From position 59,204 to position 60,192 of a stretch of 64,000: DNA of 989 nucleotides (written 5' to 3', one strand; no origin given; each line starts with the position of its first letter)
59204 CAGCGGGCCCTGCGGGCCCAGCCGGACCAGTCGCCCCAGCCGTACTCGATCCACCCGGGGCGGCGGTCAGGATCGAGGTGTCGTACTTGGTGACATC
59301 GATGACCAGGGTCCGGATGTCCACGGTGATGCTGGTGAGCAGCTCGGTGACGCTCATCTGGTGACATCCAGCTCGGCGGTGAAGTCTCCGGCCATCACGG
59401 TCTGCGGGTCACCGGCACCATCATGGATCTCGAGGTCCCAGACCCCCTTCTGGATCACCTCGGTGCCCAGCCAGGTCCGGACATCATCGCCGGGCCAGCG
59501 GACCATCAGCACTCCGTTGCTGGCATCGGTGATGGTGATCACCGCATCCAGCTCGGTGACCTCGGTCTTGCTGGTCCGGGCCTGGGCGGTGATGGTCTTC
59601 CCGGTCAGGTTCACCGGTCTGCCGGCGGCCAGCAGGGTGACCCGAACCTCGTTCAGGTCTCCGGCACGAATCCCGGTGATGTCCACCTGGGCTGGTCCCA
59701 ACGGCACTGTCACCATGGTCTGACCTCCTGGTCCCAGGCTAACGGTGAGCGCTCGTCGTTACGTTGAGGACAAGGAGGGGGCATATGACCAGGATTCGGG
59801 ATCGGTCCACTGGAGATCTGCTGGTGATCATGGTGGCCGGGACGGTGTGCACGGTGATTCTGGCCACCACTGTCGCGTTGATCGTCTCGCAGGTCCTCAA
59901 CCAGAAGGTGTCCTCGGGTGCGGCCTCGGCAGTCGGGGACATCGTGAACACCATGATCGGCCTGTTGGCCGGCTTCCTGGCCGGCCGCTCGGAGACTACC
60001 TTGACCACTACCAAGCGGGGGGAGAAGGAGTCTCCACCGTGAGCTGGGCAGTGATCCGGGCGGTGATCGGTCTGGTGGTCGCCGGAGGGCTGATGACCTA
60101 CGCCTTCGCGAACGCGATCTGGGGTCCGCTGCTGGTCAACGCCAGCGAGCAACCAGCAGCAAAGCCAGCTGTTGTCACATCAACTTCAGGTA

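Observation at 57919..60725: Second collagen-like/LamG fibre locus, divergently arranged and remote from the tail operon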

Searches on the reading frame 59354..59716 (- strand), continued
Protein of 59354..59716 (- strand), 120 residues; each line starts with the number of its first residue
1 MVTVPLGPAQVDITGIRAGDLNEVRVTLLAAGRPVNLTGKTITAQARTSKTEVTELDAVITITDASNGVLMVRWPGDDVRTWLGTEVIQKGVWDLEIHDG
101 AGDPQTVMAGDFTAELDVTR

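Call 68: search_protein_families(library=pfam, proteins=[L018:6935-7717:+, L018:6324-6938:+, L018:5941-6327:+], max_evalue=0.01)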
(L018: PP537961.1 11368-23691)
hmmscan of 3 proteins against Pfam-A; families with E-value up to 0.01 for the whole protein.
L018:6935-7717:+ (260 aa): 2 families
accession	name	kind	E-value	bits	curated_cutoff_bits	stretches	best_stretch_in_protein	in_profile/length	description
PF13385.13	Laminin_G_3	-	1.4e-10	42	27.6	1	64-206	15-151/151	Concanavalin A-like lectin/glucanases superfamily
PF02210.31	Laminin_G_2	-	0.0028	18.5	22.9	0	128-167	48-87/126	Laminin G domain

L018:6324-6938:+ (204 aa): 1 family
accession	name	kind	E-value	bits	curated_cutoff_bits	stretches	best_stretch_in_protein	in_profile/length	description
PF01391.23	Collagen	-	2.5e-05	24.4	27.2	1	88-119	15-46/60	Collagen triple helix repeat (20 copies)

L018:5941-6327:+ (128 aa): 1 family
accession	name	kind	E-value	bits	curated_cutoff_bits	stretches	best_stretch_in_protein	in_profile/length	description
PF23926.2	LtfC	-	0.0027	18.7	27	1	21-111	2-85/100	LtfC-like, beta-sandwich domain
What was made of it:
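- On BppU_N / T5 p132 (LtfC) fibre-anchor domain (P1): Francob gp28 hits LtfC at E = 0.0027, also below cut-off (call 68).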

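Call 70: search_protein_representatives(alignment_id=A1)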
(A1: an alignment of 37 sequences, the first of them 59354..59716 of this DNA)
Query: 37 sequences, 121 profile positions. Proteins with E-value up to 0.001 (for the whole library): 1671; up to 1e-10: 147; up to 1e-30: 39. The best 150 are listed.
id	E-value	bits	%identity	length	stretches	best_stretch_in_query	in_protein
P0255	2.5e-45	169.5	-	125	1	1-120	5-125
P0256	7.4e-45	168.0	-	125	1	1-120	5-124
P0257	1.2e-42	160.9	-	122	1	1-120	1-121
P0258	2.4e-42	159.9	-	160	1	2-120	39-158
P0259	2.0e-41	156.9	-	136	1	1-120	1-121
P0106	2.2e-40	153.6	-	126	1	1-120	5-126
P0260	3.0e-40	153.2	-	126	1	1-120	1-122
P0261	4.7e-40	152.5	-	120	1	1-120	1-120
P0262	3.7e-39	149.6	-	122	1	1-120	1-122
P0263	6.1e-39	148.9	-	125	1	2-120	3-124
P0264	7.5e-39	148.6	-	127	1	2-120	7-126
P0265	1.1e-38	148.1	-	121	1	3-120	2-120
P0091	4.3e-38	146.2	-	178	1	3-120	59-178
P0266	6.5e-38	145.6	-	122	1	1-120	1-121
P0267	6.8e-38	145.5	-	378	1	4-120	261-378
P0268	8.4e-38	145.2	-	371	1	4-120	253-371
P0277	4.0e-34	133.4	-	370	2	4-120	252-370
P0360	4.8e-13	65.3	-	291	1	4-120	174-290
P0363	9.7e-13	64.3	-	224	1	4-120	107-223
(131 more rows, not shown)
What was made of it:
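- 59354..59716 (-): P1: a stand-alone 120-aa Ig-like beta-sandwich, the likely fibre anchor or collar subunit (T5 p132 / BppU N-terminal domain type). The family has 1671 representatives, almost all stand-alone proteins of about 120 aa (call 70).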

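Call 72: search_protein_families(library=pfam, proteins=[P0267, P0277, P0360, P0363, P0268], max_evalue=0.05)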
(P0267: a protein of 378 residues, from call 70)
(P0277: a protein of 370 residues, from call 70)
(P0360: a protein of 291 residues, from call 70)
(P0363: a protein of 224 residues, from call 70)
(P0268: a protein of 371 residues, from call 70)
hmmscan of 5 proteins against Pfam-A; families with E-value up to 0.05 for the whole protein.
P0267 (378 aa): 0 families

P0277 (370 aa): 1 family
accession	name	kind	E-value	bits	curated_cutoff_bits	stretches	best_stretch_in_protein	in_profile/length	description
PF05135.19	Phage_connect_1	-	0.0059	17.4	21.2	1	122-162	24-66/101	Phage gp6-like head-tail connector protein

P0360 (291 aa): 2 families
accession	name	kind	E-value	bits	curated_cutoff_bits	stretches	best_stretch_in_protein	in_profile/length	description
PF02260.25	FATC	-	0.013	15.6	25.3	1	42-54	5-17/32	FATC domain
PF20597.4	pAdhesive_15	-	0.042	14.2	23.8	0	192-274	95-170/254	Putative Ice-binding-like adhesive domain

P0363 (224 aa): 0 families

P0268 (371 aa): 1 family
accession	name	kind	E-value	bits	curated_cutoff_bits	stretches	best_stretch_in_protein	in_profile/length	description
PF10651.15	BppU_N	-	1.8e-06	28.1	23.1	1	22-69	44-92/142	BppU N-terminal domain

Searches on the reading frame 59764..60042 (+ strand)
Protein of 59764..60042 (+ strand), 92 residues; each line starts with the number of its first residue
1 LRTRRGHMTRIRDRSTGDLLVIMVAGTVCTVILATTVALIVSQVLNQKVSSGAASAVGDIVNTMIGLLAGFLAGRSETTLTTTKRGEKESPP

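Call 4: search_protein_families(library=pfam, proteins=[window:59764-60042:+], max_evalue=0.1)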
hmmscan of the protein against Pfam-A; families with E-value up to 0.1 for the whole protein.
window:59764-60042:+ (92 aa): 2 families
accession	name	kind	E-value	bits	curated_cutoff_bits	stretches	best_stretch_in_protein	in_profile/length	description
PF11174.13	DUF2970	-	0.0024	18.1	27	1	9-45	20-56/56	Protein of unknown function (DUF2970)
PF02163.28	Peptidase_M50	-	0.063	13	27.2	1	13-74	72-136/221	Peptidase family M50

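Call 7: search_protein_families(library=phrogs, proteins=[window:59764-60042:+], max_evalue=0.01)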
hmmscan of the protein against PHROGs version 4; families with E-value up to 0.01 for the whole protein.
window:59764-60042:+ (92 aa): 0 families
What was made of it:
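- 59785..60042 (+): P4: an 85-aa membrane protein with two hydrophobic segments and a charged C-terminus, a candidate class II holin. No Pfam or PHROG family (calls 4, 7).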

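Call 32: search_dna_similar(query=window:59785-60042:+, collection=phages, mode=protein, max_rows=30, max_evalue=0.1)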
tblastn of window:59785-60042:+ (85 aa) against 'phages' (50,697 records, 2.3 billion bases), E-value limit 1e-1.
No match.

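Call 33: find_homologous_proteins(query=window:59785-60042:+, max_evalue=0.001)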
Query window:59785-60042:+ (85 aa): 27 proteins with E <= 0.001 among 34 candidates.
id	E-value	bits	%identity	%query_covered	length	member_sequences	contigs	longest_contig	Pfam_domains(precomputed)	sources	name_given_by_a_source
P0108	6.0e-31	123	75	99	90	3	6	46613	-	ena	-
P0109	1.7e-22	96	66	95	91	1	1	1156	-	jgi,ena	-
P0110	4.0e-20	89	56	94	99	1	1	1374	-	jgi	jgi:hypothetical protein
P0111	6.6e-20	88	66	86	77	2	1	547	-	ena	-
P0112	2.3e-18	83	52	99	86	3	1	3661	-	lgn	-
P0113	3.2e-18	83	48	100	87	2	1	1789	-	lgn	-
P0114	7.8e-18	82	51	100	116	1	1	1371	-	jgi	jgi:hypothetical protein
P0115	1.4e-17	81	55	100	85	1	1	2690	-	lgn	-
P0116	4.3e-17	79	51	100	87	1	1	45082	-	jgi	jgi:hypothetical protein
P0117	4.3e-16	76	44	98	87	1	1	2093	-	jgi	jgi:hypothetical protein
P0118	5.8e-16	76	49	98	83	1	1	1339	-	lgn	-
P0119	9.0e-16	75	48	99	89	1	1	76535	-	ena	-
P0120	4.5e-15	73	47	96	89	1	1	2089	-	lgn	-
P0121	5.5e-15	72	58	80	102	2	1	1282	-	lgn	-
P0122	8.3e-15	72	48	96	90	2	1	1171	-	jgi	jgi:hypothetical protein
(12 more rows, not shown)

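Call 58: search_protein_families(library=ncbifam, proteins=[window:59785-60042:+], max_evalue=0.01)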
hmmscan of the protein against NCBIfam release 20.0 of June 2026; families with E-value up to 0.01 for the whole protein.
window:59785-60042:+ (85 aa): 2 families
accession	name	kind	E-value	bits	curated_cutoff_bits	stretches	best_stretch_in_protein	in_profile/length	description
TIGR03726.1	strep_RK_lipo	domain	0.0009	19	20.85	1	17-37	8-30/34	putative cross-wall-targeting lipoprotein signal domain-containing protein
TIGR00852.1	pts-Glc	subfamily_domain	0.0041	16.5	291.1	1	8-74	88-153/290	maltose/glucose-specific PTS transporter subunit IIC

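Call 59: search_protein_families(library=padloc, proteins=[window:59785-60042:+], max_evalue=0.01)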
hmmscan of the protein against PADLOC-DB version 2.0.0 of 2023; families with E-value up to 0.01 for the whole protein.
window:59785-60042:+ (85 aa): 0 families
